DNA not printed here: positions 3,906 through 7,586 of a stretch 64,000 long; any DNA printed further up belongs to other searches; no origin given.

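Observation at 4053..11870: Candidate undescribed defence-like module: SNF2/SWIM helicase divergent from a NUDIX, PLD-helicase-DUF3427 and two-small-ORF operon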

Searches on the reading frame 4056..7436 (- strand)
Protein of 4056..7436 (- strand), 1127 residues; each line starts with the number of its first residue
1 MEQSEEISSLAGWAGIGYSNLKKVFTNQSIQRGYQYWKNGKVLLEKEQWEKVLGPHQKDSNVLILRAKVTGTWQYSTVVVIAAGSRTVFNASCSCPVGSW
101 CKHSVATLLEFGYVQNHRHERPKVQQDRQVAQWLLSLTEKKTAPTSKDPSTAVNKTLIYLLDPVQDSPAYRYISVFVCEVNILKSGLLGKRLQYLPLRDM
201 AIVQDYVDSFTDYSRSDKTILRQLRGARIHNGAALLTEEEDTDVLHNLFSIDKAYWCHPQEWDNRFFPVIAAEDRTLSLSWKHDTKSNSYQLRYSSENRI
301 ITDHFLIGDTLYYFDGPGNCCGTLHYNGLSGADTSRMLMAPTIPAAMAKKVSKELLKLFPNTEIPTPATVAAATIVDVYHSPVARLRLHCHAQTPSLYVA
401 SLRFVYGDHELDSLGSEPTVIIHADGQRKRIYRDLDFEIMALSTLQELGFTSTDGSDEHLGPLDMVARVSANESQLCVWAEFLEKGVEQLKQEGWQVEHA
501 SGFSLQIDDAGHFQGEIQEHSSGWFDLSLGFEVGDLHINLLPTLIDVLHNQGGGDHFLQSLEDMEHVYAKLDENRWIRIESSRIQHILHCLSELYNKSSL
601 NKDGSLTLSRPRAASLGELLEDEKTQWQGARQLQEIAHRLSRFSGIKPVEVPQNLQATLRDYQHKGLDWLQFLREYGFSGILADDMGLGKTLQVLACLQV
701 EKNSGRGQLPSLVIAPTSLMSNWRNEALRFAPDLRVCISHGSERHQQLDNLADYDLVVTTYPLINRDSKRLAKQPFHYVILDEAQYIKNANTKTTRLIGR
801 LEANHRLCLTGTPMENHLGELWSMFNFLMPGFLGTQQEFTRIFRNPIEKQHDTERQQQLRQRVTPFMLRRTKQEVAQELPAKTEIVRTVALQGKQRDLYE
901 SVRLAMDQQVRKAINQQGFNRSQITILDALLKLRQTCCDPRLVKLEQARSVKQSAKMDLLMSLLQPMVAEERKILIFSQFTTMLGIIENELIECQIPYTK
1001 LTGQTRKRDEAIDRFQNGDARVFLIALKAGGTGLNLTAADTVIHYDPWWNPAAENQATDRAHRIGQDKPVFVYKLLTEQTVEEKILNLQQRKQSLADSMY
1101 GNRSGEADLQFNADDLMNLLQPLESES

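Call 3: search_protein_families(library=pfam, proteins=[window:4056-7436:-], max_evalue=0.01)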
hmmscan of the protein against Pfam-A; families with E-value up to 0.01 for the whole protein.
window:4056-7436:- (1127 aa): 7 families
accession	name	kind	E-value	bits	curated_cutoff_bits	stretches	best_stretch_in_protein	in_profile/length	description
PF00176.29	SNF2-rel_dom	-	1.7e-76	257.5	24.9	1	662-942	1-290/290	SNF2-related domain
PF00271.37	Helicase_C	-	2.3e-24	86.2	23.5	1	956-1065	2-110/110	Helicase conserved C-terminal domain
PF08455.15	SNF2_assoc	-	1e-09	38.2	27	1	398-532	159-268/373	Bacterial SNF2 helicase associated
PF04851.21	ResIII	-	4.4e-09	36.9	22.5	1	658-814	3-163/164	Type III restriction enzyme, res subunit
PF00270.35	DEAD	-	1.4e-08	35.1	26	1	683-815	20-162/167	DEAD/DEAH box helicase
PF04434.22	SWIM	-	0.00097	19.1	19.6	1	88-109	10-35/38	SWIM zinc finger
PF11496.14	HDA2-3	-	0.0012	18.5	27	1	946-1089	81-233/278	Class II histone deacetylase complex subunits 2 and 3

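Call 4: search_protein_families(library=padloc, proteins=[window:4056-7436:-], max_evalue=0.01)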
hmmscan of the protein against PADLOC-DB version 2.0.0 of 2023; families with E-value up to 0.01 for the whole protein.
window:4056-7436:- (1127 aa): 38 families (the best 25 are shown)
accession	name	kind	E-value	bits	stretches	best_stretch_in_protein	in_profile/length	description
PDLC02842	DpdE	-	3.5e-241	801.3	2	428-1124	457-1175/1176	DpdE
PDLC02850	DpdE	-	3.6e-124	414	1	568-1120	721-1260/1282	DpdE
PDLC00633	ZorD1|ZorD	-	8.4e-124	412.6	1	517-1098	319-883/908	"SWI2/SNF2 helicase, Mrr-like nuclease"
PDLC02845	DpdE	-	8.5e-121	402.8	1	648-1105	833-1278/1293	DpdE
PDLC02849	DpdE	-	7.3e-119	396.2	1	628-1121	371-852/857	DpdE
PDLC02851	DpdE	-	4.3e-118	393.6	1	637-1117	577-1051/1055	DpdE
PDLC00632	ZorD1|ZorD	-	6.4e-99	330.3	1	649-1104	582-1084/1101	"SWI2/SNF2 helicase, Mrr-like nuclease"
PDLC00629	ZorD1|ZorD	-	5.9e-94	313.8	1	644-1100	468-955/1012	"SWI2/SNF2 helicase, Mrr-like nuclease"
PDLC00631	ZorD1|ZorD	-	2.9e-92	308.1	1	653-1098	434-908/1071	"SWI2/SNF2 helicase, Mrr-like nuclease"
PDLC00634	ZorD1|ZorD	-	2.9e-85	284.9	1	646-1096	482-965/1208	"SWI2/SNF2 helicase, Mrr-like nuclease"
PDLC02848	DpdE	-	8.6e-79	263.5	1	568-988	273-680/856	DpdE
PDLC00628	ZorD1|ZorD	-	4.4e-73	244.6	1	646-1077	500-944/1171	"SWI2/SNF2 helicase, Mrr-like nuclease"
PDLC02854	DpdE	-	1.9e-64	216.1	2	755-1101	703-1063/1083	DpdE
PDLC00627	ZorD1|ZorD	-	7.4e-63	210.9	2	746-1074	601-959/1006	"SWI2/SNF2 helicase, Mrr-like nuclease"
PDLC02627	DrmD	-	2.9e-40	136.2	2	660-912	305-542/748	DrmD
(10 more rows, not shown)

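Call 5: search_protein_families(library=ncbifam, proteins=[window:4056-7436:-], max_evalue=0.01)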
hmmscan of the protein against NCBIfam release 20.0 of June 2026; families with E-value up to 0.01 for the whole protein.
window:4056-7436:- (1127 aa): 10 families
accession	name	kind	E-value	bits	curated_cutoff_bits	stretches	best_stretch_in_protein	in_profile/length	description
NF058637.1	helic_SCO1167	equivalog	5.8e-144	481.3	1200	1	620-1110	431-918/932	SCO1167/SCO6262 family helicase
NF053675.1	pilus_reg_Snf2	equivalog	3e-131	439.4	1100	1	579-1102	510-1010/1029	pilus expression-regulating Snf2 family helicase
NF041790.1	anti-phage_ZorD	equivalog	4.2e-81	273.3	1500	2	752-1074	702-1034/1035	type I Zorya anti-phage system protein ZorD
NF038318.1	DISARM_DrmD_b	equivalog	6.7e-30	103.9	950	2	681-925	51-295/868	DISARM system SNF2-like helicase DrmD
NF058636.1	helic_sll1366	equivalog_domain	1.4e-16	60.4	550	1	574-690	476-589/589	sll1366 family intein-prone helicase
NF041062.1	DpdE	equivalog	1.6e-15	56.2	500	2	948-1079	518-657/1048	protein DpdE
NF042964.1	phospholipD_antiphage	equivalog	9.2e-15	54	1100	2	1004-1091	730-818/895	phospholipase D-like domain-containing anti-phage protein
NF010337.0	PRK13766.1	equivalog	1.4e-08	33.4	610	1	850-1093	240-494/781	Hef nuclease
NF003426.0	PRK04914.1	equivalog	2.6e-08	32.6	576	1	681-1086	174-613/959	RNA polymerase-associated protein RapA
TIGR04095.1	dnd_restrict_1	equivalog_domain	0.00043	19.4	600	1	651-752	3-100/451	DNA phosphorothioation system restriction enzyme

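Call 49: find_related_loci(query=window:4056-7436:-, collection=metagenome_contigs, flank=8000)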
Query window:4056-7436:- (1127 aa) in metagenome_contigs; peptide patterns used: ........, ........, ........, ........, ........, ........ (x = any residue, [..] = any of these).
600 stretches matched a pattern (row limit reached: there are more); 598 encode a relative of the query (tblastn E <= 1e-3); the best 80 are kept; 80 distinct loci.
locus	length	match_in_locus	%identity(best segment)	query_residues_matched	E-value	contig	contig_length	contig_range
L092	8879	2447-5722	43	25-1123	0e+0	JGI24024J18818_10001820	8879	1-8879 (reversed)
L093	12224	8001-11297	43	20-1125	0e+0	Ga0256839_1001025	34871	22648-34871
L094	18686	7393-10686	41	19-1123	0e+0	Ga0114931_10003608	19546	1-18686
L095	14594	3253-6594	40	21-1124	0e+0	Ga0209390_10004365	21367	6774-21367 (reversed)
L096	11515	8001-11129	41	58-1123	0e+0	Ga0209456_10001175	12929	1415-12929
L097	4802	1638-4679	42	87-1123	0e+0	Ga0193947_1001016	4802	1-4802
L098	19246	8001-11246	37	16-1123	0e+0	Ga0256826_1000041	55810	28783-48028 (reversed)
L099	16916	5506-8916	40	20-1123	0e+0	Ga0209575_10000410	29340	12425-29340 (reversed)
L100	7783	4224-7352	37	32-1121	0e+0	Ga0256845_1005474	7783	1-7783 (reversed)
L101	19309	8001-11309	39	20-1123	0e+0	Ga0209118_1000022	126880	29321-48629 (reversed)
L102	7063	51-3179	40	65-1123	0e+0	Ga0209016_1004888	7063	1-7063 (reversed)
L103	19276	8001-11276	39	19-1122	0e+0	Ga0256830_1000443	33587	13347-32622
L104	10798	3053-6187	40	58-1123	0e+0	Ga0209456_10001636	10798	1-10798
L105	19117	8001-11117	40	19-1123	0e+0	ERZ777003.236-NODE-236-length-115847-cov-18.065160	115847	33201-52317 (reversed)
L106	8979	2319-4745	45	313-1125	0e+0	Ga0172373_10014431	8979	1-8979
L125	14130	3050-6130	38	89-1127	0e+0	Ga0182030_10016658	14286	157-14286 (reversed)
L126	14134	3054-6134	38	89-1127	0e+0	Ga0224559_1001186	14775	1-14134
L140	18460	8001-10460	44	306-1127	0e+0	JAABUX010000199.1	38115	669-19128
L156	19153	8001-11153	38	59-1127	0e+0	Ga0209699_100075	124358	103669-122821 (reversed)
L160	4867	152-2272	48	420-1127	0e+0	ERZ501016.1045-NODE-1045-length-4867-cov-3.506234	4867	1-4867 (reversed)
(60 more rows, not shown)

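Call 93: list_cluster_members(proteins=[window:4056-7436:-, window:7597-8001:+, window:8001-11102:+, window:11131-11469:+, window:11484-11867:+])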
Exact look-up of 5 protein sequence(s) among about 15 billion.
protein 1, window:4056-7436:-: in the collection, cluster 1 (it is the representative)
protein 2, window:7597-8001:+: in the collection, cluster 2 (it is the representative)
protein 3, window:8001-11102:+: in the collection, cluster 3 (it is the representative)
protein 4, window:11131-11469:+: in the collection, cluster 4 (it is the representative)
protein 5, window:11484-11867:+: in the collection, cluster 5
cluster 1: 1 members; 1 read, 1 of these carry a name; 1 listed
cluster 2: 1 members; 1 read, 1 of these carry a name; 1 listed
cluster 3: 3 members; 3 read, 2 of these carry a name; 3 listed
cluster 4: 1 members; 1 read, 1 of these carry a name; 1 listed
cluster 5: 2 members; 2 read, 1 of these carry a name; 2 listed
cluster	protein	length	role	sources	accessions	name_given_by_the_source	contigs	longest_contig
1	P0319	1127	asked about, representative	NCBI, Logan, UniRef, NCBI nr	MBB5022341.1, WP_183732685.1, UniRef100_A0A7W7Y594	SNF2-related protein [Desulfurispira natronophila] | Superfamily II DNA or RNA helicase n=1 Tax=Desulfurispira natronophila TaxID=682562 ...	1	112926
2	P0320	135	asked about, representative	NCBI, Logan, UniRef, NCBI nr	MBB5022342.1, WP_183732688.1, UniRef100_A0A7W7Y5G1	(deoxy)nucleoside triphosphate pyrophosphohydrolase [Desulfurispira natronophila] | 8-oxo-dGTP diphosphatase n=1 Tax=Desulfurispira natronophila TaxID=682562 ...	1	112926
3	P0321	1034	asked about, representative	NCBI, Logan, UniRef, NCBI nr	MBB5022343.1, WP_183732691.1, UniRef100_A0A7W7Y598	DUF3427 domain-containing protein [Desulfurispira natronophila] | Superfamily II DNA or RNA helicase n=1 Tax=Desulfurispira natronophila TaxID=682562 ... | superfamily II DNA or RNA helicase [Desulfurispira natronophila]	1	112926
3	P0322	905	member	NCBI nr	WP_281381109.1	DEAD/DEAH box helicase [Desulfurispira natronophila]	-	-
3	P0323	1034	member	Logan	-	-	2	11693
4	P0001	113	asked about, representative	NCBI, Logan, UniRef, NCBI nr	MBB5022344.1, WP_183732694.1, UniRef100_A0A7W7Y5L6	hypothetical protein [Desulfurispira natronophila] | Uncharacterized protein n=1 Tax=Desulfurispira natronophila TaxID=682562 ...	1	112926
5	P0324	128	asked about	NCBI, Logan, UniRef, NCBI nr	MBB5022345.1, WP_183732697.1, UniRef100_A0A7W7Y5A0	hypothetical protein [Desulfurispira natronophila] | Uncharacterized protein n=1 Tax=Desulfurispira natronophila TaxID=682562 ...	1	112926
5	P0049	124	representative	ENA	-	-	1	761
